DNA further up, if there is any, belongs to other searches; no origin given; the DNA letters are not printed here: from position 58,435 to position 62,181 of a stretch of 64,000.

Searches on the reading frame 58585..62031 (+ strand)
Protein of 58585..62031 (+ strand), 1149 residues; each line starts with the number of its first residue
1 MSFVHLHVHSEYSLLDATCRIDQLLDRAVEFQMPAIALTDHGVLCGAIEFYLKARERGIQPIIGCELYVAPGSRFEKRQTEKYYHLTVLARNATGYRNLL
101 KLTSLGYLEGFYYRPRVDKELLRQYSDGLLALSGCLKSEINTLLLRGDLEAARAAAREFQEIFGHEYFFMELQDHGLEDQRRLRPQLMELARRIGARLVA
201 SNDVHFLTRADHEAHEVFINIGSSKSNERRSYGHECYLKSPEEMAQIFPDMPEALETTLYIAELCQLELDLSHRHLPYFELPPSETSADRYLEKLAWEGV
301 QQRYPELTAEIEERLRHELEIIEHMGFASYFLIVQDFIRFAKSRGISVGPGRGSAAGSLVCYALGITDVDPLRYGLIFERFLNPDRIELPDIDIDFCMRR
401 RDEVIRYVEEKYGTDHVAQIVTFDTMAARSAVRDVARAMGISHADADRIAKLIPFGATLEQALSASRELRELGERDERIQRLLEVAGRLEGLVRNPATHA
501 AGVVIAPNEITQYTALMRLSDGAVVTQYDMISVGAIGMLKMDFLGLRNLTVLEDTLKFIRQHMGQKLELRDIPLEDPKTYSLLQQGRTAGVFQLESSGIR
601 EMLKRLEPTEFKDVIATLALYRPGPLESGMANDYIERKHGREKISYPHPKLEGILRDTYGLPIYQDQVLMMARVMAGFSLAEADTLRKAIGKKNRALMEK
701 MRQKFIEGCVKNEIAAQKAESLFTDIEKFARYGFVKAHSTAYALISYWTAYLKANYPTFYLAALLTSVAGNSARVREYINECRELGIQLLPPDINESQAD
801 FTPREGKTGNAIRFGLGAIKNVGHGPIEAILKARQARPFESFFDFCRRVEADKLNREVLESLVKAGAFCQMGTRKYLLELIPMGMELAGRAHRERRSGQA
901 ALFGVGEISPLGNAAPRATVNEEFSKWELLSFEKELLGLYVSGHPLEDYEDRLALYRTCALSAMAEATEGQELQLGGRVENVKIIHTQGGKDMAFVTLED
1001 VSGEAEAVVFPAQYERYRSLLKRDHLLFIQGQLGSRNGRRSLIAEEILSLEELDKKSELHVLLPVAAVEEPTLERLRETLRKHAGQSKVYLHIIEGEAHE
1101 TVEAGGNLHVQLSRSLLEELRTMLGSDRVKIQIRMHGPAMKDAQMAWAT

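Call 88: search_protein_families(library=ncbifam, proteins=[window:58585-62031:+], max_evalue=1e-10)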
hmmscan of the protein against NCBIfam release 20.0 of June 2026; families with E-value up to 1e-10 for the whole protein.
window:58585-62031:+ (1149 aa): 13 families
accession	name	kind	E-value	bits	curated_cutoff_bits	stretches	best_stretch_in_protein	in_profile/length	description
NF005298.0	PRK06826.1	equivalog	0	1385.6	1260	1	1-1131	3-1150/1151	DNA polymerase III subunit alpha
NF004226.0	PRK05673.1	equivalog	0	1383.2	1002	1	1-1131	4-1145/1146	DNA polymerase III subunit alpha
TIGR00594.1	polc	superfamily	0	1297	434.35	1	3-1010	1-1022/1022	DNA polymerase III subunit alpha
NF005617.0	PRK07374.1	equivalog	0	1079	1653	1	1-1087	1-1115/1170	DNA polymerase III subunit alpha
NF005377.0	PRK06920.1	equivalog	0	1060.8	1806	1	1-1132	1-1107/1108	DNA polymerase III subunit alpha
NF007079.0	PRK09532.1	equivalog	1.4e-220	734.8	1525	1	1-734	1-776/876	DNA polymerase III subunit alpha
NF004225.0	PRK05672.1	subfamily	1.5e-211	705.2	939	1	2-1052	5-1034/1047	error-prone DNA polymerase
NF005516.0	PRK07135.1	equivalog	6.8e-205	683.2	1084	2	252-1026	193-953/974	DNA polymerase III DnaE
NF005582.0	PRK07279.1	equivalog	3.1e-202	674.4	1279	2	197-1122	149-1025/1033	DNA polymerase III subunit alpha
NF004550.0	PRK05898.1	equivalog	4.9e-187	624.1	1182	2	255-886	195-825/971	DNA polymerase III subunit alpha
NF005616.0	PRK07373.1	equivalog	2.2e-89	300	646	1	729-1121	33-434/449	DNA polymerase III subunit alpha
NF001688.0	PRK00448.1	equivalog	1.2e-59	202.1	873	1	79-373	610-914/1445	PolC-type DNA polymerase III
TIGR01405.1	polC_Gram_pos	equivalog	5.7e-57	193.2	1043.45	1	77-372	374-678/1211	DNA polymerase III subunit alpha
